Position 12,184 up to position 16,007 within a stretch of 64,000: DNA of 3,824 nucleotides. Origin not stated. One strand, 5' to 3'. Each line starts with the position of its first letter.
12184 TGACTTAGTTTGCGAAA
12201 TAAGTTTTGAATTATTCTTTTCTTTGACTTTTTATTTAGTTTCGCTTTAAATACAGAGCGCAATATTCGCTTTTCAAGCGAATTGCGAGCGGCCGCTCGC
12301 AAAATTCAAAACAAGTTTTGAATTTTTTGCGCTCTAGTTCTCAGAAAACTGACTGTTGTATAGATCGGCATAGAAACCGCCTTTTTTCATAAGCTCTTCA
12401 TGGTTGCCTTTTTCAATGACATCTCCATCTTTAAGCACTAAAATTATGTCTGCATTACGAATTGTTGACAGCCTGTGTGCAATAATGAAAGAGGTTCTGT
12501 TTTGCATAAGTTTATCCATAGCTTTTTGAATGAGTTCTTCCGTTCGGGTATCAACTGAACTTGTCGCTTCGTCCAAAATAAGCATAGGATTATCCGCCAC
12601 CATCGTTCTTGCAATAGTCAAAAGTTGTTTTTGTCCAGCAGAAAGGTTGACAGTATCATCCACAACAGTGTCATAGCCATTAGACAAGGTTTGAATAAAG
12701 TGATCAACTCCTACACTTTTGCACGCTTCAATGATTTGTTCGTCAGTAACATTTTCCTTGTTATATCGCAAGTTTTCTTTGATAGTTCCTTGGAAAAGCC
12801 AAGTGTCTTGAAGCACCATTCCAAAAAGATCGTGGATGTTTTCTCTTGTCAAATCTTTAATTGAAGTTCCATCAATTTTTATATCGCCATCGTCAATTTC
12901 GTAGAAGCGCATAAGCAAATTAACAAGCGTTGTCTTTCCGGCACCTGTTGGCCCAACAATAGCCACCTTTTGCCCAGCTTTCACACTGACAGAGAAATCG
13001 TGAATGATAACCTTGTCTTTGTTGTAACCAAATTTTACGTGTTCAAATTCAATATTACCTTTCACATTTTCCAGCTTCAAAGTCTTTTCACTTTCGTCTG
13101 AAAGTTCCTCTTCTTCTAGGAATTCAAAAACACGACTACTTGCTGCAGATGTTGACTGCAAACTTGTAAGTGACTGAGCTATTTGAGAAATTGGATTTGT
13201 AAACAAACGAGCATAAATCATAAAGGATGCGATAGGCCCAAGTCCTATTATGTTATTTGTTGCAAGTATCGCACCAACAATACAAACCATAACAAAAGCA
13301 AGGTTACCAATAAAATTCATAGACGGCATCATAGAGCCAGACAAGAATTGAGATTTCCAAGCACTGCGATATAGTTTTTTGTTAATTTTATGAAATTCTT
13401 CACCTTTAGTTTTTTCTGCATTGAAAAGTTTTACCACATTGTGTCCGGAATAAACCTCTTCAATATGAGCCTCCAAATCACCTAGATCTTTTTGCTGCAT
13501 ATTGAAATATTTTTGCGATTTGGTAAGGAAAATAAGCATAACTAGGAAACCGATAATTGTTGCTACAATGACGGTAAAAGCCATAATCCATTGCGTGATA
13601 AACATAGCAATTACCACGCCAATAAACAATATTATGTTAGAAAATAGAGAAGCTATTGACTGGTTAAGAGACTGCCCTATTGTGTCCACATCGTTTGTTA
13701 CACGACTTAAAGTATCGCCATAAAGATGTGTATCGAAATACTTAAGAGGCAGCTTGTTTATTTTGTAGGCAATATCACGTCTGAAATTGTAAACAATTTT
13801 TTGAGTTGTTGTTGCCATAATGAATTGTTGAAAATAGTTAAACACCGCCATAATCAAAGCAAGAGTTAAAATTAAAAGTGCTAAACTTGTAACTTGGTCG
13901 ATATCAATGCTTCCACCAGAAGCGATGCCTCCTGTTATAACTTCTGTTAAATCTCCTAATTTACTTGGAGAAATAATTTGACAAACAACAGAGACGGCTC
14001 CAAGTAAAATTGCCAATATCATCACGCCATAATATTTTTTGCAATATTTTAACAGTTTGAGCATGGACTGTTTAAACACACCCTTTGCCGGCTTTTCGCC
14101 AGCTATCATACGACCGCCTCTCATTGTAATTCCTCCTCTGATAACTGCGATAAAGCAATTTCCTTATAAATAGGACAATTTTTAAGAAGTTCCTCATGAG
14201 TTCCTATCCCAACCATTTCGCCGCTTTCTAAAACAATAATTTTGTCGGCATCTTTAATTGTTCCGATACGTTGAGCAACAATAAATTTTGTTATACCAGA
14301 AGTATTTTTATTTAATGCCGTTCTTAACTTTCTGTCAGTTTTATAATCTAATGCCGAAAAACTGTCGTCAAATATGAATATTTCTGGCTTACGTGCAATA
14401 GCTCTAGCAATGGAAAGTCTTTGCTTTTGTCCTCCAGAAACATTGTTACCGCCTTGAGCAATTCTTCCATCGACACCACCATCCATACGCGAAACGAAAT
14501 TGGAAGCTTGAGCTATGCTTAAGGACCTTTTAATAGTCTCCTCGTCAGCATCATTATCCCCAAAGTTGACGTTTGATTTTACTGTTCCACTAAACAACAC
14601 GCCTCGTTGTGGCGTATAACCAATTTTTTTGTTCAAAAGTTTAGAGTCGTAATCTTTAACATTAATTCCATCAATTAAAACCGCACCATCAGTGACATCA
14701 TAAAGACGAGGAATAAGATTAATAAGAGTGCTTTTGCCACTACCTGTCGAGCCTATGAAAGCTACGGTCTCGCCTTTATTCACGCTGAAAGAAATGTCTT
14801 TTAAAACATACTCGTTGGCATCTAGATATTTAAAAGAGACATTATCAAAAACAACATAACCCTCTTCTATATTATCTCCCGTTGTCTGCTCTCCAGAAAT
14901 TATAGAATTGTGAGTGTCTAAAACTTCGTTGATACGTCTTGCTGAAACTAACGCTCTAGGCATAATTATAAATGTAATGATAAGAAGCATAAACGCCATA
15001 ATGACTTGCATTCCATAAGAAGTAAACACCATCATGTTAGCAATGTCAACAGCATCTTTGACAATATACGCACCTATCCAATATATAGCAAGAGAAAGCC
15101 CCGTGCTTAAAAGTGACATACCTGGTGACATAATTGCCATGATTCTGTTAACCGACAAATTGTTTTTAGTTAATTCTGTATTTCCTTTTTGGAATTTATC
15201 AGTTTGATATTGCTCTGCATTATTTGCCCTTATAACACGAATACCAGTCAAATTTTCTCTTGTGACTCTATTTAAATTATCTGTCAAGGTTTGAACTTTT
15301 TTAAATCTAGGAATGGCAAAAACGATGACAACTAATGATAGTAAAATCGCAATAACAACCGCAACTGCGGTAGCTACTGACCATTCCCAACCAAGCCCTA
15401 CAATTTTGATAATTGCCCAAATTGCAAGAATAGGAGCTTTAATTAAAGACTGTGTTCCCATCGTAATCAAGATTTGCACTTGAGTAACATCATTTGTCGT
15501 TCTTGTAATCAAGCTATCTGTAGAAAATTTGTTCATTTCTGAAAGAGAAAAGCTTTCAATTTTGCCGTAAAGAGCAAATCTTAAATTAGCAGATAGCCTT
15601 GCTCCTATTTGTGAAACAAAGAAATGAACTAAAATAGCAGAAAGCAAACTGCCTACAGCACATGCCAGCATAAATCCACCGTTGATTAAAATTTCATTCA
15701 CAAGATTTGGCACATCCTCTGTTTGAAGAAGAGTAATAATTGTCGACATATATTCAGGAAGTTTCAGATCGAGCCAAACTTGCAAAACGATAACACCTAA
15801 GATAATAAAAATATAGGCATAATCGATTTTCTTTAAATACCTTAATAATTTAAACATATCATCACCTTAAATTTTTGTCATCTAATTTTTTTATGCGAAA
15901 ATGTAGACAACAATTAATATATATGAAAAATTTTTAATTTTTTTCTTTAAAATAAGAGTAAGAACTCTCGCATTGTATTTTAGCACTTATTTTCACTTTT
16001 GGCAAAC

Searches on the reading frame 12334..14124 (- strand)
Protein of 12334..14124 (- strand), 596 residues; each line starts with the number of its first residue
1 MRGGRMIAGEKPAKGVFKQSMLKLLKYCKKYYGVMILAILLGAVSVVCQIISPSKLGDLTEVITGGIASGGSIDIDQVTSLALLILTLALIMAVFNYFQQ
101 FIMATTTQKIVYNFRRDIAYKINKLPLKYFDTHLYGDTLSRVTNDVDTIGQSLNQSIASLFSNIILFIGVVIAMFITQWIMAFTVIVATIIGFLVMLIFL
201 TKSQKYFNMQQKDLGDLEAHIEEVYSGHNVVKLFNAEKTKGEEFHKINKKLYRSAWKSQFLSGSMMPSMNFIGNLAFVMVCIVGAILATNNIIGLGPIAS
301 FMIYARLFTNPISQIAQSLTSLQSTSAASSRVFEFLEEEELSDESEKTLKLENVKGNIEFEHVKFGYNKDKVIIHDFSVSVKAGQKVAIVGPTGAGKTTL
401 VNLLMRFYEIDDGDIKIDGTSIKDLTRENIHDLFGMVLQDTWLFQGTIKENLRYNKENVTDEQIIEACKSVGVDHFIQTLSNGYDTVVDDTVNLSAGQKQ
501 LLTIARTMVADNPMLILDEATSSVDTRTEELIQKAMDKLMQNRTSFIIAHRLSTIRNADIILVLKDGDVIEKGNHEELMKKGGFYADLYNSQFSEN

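Call 11: search_protein_families(library=pfam, proteins=[window:12334-14124:-], max_evalue=0.001)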
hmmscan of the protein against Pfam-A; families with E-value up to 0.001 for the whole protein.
window:12334-14124:- (596 aa): 6 families
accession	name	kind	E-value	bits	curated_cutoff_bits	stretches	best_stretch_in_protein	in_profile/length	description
PF00664.28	ABC_membrane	-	1.5e-47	163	28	1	35-311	1-273/274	ABC transporter transmembrane region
PF00005.33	ABC_tran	-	2.1e-29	103.3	25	1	375-522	2-137/137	ABC transporter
PF02463.25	SMC_N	-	4.3e-07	30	40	1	450-562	109-209/220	RecF/RecN/SMC N terminal domain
PF13401.12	AAA_22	-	7.3e-05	23.5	27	1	387-524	8-96/130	AAA domain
PF13479.12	AAA_24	-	0.00011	22.6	27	1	384-493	2-74/195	AAA domain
PF03193.22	RsgA_GTPase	-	0.00093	19.5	30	0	339-416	63-138/174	RsgA GTPase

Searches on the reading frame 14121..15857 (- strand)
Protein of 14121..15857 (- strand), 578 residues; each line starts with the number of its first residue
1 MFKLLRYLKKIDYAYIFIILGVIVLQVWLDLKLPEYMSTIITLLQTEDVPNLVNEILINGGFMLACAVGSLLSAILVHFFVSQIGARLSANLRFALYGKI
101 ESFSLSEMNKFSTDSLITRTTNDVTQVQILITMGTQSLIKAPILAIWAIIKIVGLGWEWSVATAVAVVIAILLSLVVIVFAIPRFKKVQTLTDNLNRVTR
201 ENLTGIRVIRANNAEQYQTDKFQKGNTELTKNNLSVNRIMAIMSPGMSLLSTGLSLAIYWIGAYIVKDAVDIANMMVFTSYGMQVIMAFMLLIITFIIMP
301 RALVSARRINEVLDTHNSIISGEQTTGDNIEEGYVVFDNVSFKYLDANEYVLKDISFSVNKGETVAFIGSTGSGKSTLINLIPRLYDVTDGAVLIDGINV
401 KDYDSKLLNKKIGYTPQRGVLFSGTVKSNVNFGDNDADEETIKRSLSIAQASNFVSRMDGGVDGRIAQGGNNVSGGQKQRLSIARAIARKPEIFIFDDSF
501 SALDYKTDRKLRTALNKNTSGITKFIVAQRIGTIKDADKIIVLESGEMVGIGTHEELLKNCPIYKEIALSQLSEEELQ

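Call 11: search_protein_families(library=pfam, proteins=[window:14121-15857:-], max_evalue=0.001)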
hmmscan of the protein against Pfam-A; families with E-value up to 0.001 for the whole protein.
window:14121-15857:- (578 aa): 4 families
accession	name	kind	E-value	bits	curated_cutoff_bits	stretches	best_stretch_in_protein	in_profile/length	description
PF00005.33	ABC_tran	-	2.9e-30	106.1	25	1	352-500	1-136/137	ABC transporter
PF00664.28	ABC_membrane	-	1.7e-28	100.5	28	1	17-289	2-274/274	ABC transporter transmembrane region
PF02463.25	SMC_N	-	7.6e-05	22.7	40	0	417-543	135-211/220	RecF/RecN/SMC N terminal domain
PF03193.22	RsgA_GTPase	-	0.00057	20.2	30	0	348-382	93-126/174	RsgA GTPase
